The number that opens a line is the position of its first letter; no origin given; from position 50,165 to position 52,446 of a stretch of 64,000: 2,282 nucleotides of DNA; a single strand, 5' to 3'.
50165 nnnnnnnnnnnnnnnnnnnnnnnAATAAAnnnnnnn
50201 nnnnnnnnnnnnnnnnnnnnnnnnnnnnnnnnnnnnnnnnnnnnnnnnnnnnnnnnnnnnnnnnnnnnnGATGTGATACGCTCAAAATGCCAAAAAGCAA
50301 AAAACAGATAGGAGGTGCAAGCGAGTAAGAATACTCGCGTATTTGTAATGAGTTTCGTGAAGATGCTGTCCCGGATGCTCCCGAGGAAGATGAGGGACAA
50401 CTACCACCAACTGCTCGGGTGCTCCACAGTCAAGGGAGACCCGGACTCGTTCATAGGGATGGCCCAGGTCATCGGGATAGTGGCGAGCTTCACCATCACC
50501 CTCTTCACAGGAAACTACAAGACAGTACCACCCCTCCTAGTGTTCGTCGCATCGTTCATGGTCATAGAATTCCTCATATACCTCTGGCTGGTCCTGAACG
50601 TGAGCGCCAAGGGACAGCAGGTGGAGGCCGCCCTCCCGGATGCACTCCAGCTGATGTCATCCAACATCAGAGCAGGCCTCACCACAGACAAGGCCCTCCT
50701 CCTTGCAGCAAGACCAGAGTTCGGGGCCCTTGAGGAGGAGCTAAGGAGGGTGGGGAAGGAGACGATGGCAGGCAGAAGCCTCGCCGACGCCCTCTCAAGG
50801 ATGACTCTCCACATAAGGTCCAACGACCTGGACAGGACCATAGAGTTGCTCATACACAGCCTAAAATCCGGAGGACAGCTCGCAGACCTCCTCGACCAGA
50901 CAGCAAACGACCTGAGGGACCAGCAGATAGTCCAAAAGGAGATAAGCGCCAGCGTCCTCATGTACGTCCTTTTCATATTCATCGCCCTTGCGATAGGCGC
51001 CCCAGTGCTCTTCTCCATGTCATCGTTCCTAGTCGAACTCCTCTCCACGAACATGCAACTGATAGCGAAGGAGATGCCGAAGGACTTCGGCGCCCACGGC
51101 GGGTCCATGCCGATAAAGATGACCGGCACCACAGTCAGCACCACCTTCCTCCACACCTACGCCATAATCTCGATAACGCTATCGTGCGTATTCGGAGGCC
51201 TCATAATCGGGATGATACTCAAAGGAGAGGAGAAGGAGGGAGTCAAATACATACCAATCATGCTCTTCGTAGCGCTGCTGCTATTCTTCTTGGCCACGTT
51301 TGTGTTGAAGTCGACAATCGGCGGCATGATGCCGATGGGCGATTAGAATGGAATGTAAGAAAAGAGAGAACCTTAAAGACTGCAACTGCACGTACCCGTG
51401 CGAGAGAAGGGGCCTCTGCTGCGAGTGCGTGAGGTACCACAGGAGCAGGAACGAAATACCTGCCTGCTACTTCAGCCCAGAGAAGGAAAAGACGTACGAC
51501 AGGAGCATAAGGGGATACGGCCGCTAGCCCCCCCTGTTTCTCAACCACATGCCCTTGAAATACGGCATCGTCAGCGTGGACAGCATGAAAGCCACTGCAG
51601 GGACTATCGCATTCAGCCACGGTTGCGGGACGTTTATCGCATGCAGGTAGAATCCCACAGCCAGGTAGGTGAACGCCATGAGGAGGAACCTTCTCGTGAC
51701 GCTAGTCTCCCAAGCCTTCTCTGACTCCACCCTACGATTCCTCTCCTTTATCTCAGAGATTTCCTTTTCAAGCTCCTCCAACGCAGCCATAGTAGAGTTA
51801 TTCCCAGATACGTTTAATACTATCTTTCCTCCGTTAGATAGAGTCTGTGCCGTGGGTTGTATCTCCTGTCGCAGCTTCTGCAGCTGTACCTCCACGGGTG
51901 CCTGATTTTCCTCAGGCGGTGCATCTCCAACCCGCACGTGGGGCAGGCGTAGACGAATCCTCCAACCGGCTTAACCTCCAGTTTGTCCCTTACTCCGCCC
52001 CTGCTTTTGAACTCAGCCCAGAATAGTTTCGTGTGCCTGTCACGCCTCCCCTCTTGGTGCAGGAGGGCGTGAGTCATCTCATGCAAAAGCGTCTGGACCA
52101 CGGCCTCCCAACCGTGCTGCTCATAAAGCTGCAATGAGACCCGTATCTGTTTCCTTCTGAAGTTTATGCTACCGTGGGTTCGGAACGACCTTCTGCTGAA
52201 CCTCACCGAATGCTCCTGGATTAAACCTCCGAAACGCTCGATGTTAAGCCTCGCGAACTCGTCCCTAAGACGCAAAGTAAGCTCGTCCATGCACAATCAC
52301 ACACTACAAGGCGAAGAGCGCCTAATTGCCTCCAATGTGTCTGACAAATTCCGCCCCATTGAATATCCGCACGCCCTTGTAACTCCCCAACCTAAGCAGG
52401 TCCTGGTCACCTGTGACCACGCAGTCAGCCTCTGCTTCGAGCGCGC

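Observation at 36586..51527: Roughly 15-kb type IV pilus-like locus combining giant prepilin-like proteins, a FlaI/TadA ATPase, a FlaH-like KaiC ATPase and a split FlaJ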

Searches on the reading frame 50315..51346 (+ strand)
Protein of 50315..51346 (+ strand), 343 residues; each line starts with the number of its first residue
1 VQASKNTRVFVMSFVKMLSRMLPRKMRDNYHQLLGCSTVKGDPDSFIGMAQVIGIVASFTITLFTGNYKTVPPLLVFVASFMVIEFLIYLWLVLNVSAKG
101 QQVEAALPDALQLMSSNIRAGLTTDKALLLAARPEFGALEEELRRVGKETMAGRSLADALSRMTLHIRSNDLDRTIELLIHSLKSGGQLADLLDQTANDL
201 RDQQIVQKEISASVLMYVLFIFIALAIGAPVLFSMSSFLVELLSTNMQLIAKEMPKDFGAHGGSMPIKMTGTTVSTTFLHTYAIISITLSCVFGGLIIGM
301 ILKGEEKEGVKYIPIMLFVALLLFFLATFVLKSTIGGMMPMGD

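Call 3: search_protein_families(library=pfam, proteins=[window:50315-51346:+], max_evalue=0.01)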
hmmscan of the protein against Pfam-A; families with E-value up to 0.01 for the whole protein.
window:50315-51346:+ (343 aa): 1 family
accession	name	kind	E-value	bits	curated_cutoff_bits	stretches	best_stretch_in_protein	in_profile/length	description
PF00482.28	T2SSF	-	6.2e-19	68.6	25.2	1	111-235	2-123/125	Type II secretion system (T2SS), protein F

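Call 4: search_protein_families(library=ncbifam, proteins=[window:50315-51346:+], max_evalue=0.01)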
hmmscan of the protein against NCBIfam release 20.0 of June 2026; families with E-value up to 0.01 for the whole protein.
window:50315-51346:+ (343 aa): 2 families
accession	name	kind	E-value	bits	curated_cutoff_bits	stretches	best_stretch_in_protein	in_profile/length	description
NF046075.1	UpsF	equivalog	2.7e-08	33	400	1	49-268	261-437/484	membrane pilin protein UpsF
TIGR02120.1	GspF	equivalog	0.0003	20.1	424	1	114-228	72-182/401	type II secretion system inner membrane protein GspF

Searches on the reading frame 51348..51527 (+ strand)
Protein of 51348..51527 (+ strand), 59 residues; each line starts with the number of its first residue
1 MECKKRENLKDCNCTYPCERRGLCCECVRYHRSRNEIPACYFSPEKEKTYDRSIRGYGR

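Call 29: search_protein_families(library=pfam, proteins=[window:51348-51527:+], max_evalue=1)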
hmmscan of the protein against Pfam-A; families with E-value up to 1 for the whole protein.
window:51348-51527:+ (59 aa): 2 families
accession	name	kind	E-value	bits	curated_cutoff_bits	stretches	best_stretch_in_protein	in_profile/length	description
PF20095.4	DUF6485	-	3.6e-06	27.8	24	1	8-56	3-60/70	Domain of unknown function (DUF6485)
PF15881.10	DUF4734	-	0.31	11.7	25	1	5-39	31-65/91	Domain of unknown function (DUF4734)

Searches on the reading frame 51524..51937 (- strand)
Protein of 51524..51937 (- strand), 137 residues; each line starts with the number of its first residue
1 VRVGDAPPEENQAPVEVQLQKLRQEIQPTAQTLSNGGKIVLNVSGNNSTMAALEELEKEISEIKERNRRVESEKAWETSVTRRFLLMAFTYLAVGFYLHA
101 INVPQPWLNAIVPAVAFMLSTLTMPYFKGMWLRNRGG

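Call 29: search_protein_families(library=pfam, proteins=[window:51524-51937:-], max_evalue=1)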
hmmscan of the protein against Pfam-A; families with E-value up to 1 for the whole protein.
window:51524-51937:- (137 aa): 7 families
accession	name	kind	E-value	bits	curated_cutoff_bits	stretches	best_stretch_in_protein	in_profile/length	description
PF03706.18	LPG_synthase_TM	-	0.012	15.5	33.4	1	54-125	179-257/302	Lysylphosphatidylglycerol synthase TM region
PF08530.16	PepX_C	-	0.027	14.8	22.5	1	21-52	154-185/217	X-Pro dipeptidyl-peptidase C-terminal non-catalytic domain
PF20516.4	PDDEXK_12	-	0.051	13.7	27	1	48-90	27-69/246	PD-(D/E)XK nuclease superfamily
PF05209.18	MinC_N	-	0.1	13.1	27.3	1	12-60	17-64/71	Septum formation inhibitor MinC, N-terminal domain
PF08838.16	DUF1811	-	0.12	13.1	27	1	53-92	8-48/100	Protein of unknown function (DUF1811)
PF24627.1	PUMA_CC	-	0.14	12.7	30.1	1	48-75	47-74/74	PUMA coiled-coil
PF17773.7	UPF0176_N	-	0.15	12.9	26.2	1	18-72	14-68/92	UPF0176 acylphosphatase like domain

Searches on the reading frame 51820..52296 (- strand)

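Call 29: search_protein_families(library=pfam, proteins=[window:51820-52296:-], max_evalue=1)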
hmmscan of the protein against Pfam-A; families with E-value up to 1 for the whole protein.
window:51820-52296:- (158 aa): 11 families
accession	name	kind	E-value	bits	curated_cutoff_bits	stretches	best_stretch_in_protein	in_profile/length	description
PF10263.15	SprT-like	-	1.6e-14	54.1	25.6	1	12-99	3-95/108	SprT-like family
PF17283.8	Zn_ribbon_SprT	-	0.0011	19.4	28.1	1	114-144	3-32/38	SprT-like zinc ribbon domain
PF12760.12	Zn_ribbon_IS1595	-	0.019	15.4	25.4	1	117-144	20-45/46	Transposase zinc-ribbon domain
PF09723.15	Zn_ribbon_8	-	0.033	14.7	34.4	1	115-143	5-33/41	Zinc ribbon domain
PF07754.17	HVO_2753_ZBP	-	0.056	13.7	33.2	1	113-142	14-45/46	Small zinc finger protein HVO_2753-like, Zn-binding pocket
PF13058.12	DUF3920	-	0.097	13.3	27.3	1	44-82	57-92/126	Protein of unknown function (DUF3920)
PF14833.11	NAD_binding_11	-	0.16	12.6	30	1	32-90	59-117/122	NAD-binding of NADP-dependent 3-hydroxyisobutyrate dehydrogenase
PF04438.22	zf-HIT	-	0.16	12.2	24.7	0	116-123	14-21/30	HIT zinc finger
PF14247.12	DUF4344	-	0.2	11.8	29.6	1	56-81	83-108/220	Putative metallopeptidase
PF03107.22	C1_2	-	0.44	11.4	26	0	110-126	26-44/48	C1 domain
PF05810.19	NinF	-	0.92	9.9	27.5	0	139-148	2-11/25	NinF protein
